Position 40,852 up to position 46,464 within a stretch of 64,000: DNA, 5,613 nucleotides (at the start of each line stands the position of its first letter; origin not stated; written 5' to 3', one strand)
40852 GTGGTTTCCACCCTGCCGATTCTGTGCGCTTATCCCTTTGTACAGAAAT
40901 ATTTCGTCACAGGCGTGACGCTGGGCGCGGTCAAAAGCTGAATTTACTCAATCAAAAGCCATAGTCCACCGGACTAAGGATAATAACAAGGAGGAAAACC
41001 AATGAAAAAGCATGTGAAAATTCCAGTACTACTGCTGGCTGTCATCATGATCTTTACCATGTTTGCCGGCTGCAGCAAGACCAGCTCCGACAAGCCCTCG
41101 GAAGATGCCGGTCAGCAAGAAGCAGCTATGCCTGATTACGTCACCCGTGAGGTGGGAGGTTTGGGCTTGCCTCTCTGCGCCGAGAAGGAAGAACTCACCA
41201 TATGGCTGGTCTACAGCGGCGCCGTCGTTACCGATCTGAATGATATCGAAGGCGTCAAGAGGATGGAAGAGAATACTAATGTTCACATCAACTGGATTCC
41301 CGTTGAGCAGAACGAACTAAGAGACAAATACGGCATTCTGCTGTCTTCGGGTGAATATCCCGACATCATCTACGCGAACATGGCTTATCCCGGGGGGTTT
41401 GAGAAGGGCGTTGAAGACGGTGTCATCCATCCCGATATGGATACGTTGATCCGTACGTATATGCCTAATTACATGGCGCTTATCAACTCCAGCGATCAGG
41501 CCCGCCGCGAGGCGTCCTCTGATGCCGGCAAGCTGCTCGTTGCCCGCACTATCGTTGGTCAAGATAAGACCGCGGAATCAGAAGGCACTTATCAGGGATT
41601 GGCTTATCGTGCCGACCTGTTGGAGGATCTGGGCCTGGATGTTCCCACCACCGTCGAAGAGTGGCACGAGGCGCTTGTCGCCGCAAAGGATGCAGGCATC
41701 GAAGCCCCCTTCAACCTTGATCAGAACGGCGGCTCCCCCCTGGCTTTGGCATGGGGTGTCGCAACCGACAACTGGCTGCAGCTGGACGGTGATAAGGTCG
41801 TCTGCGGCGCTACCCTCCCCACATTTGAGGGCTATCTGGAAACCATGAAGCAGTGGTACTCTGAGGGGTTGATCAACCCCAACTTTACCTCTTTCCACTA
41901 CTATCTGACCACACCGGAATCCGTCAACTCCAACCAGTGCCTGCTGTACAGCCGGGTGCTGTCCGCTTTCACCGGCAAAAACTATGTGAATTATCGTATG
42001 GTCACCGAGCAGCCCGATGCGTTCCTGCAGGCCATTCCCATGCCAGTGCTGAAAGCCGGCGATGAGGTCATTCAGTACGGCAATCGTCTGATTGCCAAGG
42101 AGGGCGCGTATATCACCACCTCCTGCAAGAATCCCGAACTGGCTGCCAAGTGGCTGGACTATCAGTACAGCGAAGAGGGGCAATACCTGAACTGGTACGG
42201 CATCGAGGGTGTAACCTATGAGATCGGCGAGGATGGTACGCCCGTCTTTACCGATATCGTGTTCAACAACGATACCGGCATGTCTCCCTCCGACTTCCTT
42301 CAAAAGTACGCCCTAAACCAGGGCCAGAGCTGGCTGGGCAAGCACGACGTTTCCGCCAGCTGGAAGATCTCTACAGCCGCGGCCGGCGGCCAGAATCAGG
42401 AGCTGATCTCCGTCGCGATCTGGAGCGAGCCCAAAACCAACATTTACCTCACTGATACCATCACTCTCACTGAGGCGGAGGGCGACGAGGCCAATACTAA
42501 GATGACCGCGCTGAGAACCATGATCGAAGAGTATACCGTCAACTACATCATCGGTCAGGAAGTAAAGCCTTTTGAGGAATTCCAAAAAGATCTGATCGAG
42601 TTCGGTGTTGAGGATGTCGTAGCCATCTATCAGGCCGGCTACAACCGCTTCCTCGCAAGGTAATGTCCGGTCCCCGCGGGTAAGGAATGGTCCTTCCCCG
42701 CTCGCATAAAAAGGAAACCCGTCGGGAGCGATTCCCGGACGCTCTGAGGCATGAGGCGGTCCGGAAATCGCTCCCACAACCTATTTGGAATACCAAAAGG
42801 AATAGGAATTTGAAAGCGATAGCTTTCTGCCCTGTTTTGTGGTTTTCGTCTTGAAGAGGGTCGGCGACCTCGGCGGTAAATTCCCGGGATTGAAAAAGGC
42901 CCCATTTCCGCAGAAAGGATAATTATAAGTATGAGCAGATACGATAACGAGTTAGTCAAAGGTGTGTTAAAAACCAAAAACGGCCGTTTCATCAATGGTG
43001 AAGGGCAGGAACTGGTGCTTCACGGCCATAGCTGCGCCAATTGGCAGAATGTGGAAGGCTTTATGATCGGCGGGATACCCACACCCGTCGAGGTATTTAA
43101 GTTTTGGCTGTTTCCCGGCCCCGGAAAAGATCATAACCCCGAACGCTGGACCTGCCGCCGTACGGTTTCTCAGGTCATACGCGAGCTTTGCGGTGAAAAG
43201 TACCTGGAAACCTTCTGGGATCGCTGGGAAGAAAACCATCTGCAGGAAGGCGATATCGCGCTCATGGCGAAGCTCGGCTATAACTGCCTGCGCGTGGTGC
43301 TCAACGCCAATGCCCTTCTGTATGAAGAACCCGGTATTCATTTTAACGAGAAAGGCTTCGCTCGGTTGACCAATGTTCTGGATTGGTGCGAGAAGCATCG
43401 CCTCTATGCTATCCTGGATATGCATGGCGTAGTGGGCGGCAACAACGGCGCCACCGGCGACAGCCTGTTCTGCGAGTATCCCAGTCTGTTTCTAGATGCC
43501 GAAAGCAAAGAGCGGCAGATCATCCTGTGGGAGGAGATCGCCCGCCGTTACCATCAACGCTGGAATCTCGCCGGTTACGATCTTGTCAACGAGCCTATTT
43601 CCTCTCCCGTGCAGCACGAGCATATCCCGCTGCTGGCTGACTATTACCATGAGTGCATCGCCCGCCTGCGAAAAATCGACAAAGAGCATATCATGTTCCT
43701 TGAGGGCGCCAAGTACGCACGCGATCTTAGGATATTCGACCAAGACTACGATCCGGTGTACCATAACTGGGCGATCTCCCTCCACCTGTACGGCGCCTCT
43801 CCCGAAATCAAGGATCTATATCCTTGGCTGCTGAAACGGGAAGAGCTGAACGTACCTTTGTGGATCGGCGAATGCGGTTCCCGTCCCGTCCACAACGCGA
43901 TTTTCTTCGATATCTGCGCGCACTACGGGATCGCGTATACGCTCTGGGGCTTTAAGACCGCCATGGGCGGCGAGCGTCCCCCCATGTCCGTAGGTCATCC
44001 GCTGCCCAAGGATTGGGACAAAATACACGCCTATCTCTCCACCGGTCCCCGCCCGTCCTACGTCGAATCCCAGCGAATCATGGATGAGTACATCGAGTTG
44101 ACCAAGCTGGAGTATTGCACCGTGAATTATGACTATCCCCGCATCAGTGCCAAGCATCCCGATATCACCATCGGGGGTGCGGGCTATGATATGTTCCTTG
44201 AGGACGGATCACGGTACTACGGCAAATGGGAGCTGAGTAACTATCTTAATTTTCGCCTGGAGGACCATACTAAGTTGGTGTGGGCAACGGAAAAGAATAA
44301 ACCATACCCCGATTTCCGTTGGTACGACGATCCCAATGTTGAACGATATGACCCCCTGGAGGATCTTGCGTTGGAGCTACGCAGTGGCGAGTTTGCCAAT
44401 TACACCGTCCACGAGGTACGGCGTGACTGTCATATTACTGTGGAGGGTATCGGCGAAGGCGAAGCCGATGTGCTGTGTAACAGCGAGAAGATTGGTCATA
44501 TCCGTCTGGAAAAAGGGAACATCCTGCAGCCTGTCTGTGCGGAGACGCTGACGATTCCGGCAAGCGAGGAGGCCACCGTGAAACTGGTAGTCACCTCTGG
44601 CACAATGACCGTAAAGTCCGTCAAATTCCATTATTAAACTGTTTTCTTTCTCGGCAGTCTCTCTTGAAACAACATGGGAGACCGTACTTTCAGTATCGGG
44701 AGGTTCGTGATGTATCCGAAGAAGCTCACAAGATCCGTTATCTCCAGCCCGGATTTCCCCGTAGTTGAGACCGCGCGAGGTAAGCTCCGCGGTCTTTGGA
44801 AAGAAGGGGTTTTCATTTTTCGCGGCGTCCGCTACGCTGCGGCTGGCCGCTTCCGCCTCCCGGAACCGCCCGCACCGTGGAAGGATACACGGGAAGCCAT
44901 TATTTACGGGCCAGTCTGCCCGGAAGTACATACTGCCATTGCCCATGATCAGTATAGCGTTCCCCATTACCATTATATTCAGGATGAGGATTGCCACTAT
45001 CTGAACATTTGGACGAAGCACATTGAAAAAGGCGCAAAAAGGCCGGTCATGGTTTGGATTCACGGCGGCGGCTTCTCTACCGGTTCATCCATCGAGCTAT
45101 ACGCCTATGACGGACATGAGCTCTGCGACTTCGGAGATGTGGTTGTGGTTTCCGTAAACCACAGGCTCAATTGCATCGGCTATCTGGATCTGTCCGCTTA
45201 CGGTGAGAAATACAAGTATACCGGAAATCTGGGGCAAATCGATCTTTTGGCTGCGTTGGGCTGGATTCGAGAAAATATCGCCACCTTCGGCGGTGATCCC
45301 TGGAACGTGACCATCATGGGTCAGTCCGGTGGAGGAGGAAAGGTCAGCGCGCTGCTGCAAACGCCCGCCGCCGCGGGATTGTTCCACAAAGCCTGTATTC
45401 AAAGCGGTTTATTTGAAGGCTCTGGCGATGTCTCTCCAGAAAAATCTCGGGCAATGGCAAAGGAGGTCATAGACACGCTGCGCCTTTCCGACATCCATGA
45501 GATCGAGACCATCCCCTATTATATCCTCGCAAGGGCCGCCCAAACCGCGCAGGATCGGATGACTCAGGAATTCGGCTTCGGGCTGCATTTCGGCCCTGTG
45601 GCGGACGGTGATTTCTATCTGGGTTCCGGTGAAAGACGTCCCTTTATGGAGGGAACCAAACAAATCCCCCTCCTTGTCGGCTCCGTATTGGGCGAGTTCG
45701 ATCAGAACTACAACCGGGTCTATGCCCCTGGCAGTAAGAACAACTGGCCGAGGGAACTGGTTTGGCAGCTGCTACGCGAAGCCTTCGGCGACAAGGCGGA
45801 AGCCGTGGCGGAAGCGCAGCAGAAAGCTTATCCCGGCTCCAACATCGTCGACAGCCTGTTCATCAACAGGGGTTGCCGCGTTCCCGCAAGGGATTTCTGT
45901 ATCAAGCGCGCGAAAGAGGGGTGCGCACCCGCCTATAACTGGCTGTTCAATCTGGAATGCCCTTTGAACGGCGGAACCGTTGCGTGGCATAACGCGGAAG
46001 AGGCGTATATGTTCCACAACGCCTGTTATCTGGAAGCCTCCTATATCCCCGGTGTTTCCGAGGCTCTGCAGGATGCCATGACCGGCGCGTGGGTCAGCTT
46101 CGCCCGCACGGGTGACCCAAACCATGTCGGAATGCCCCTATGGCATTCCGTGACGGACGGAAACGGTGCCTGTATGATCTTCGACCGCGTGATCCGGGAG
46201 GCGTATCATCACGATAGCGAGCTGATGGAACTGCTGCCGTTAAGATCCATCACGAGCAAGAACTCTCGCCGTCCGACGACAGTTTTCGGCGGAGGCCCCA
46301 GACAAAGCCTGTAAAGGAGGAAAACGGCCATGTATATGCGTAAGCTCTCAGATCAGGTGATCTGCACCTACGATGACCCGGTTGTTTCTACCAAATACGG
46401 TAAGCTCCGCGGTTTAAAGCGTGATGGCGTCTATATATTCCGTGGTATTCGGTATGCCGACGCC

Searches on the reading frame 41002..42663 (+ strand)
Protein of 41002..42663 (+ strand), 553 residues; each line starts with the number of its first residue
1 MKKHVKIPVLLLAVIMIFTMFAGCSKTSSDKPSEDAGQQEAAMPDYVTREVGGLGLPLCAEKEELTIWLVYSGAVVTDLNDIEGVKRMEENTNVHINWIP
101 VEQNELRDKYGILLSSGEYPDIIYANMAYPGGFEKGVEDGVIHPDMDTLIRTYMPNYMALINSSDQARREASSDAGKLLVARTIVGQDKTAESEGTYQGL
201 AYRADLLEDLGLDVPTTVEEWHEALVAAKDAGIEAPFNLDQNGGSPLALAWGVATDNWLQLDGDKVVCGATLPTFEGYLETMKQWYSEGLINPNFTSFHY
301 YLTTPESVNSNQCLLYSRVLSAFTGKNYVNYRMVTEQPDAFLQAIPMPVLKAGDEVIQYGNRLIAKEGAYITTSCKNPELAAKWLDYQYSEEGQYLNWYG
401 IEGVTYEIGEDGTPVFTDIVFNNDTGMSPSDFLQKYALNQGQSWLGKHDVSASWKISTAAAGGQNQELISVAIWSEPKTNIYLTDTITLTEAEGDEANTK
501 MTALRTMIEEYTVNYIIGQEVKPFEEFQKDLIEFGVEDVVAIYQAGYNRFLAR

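Call 41: search_protein_families(library=pfam, proteins=[window:41002-42663:+], max_evalue=0.000001)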
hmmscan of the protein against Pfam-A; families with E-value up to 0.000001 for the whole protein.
window:41002-42663:+ (553 aa): 1 family
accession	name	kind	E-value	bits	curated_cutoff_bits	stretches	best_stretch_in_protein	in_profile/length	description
PF01547.30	SBP_bac_1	-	1.4e-15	58.6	26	1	87-394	16-306/307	Bacterial extracellular solute-binding protein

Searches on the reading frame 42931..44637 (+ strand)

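Call 41: search_protein_families(library=pfam, proteins=[window:42931-44637:+], max_evalue=0.000001)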
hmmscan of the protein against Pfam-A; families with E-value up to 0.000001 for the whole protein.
window:42931-44637:+ (568 aa): 1 family
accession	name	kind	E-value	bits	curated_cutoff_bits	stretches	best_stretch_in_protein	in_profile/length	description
PF00150.24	Cellulase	-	4.2e-24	85.9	23.5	1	92-340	13-267/272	Cellulase (glycosyl hydrolase family 5)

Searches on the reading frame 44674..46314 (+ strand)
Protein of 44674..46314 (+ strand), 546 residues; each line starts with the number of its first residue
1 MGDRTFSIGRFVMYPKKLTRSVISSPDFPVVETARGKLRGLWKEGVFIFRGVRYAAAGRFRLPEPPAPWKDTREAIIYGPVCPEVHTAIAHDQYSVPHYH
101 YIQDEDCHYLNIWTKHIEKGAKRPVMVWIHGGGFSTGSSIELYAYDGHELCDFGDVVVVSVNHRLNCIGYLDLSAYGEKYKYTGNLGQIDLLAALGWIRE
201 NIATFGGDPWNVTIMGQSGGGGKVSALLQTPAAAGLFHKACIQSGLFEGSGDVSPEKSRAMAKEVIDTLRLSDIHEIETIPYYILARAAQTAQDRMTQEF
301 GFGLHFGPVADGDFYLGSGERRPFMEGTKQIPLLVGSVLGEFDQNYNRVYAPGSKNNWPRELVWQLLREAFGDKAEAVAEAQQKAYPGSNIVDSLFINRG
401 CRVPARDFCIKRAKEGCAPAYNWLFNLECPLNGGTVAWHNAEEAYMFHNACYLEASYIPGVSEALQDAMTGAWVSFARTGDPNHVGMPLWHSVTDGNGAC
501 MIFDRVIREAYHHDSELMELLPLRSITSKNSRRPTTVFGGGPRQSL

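Call 41: search_protein_families(library=pfam, proteins=[window:44674-46314:+], max_evalue=0.000001)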
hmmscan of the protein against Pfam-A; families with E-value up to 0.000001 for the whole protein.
window:44674-46314:+ (546 aa): 2 families
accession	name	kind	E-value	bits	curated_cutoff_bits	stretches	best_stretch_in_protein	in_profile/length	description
PF00135.34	COesterase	-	6.6e-79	266.6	27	1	29-503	3-496/515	Carboxylesterase family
PF20434.5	BD-FAE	-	4.2e-09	36.7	26.8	1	114-278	5-149/215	BD-FAE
